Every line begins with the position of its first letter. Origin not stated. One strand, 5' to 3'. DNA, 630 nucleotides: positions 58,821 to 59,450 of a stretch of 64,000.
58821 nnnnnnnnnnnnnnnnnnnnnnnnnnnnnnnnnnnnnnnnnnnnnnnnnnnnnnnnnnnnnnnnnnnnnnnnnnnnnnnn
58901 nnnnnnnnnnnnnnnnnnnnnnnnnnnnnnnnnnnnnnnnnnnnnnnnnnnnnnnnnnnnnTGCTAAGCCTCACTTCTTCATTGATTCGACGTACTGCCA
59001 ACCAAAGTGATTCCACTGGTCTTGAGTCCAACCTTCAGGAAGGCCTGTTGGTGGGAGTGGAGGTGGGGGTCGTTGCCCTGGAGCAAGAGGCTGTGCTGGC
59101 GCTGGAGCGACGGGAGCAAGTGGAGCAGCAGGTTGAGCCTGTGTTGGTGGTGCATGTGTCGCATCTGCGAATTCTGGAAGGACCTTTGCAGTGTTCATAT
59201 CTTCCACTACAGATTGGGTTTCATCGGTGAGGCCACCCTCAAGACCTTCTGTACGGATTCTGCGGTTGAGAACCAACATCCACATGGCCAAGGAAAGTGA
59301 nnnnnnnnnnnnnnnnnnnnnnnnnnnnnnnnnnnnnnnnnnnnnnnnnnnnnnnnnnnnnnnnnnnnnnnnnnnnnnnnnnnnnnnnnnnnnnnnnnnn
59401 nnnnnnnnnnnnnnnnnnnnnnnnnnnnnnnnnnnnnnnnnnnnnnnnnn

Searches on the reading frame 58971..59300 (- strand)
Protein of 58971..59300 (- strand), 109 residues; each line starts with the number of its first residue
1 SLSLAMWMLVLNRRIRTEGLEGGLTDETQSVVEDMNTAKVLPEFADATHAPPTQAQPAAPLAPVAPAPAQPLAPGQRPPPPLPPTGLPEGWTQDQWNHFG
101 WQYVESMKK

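Call 6: search_protein_families(library=pfam, proteins=[window:58971-59300:-], max_evalue=1)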
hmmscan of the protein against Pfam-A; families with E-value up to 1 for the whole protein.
window:58971-59300:- (109 aa): 1 family
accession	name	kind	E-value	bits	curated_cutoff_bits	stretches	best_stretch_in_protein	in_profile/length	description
PF21784.3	Bflower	-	0.15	12.8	25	1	53-99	70-115/116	4-fold beta flower protein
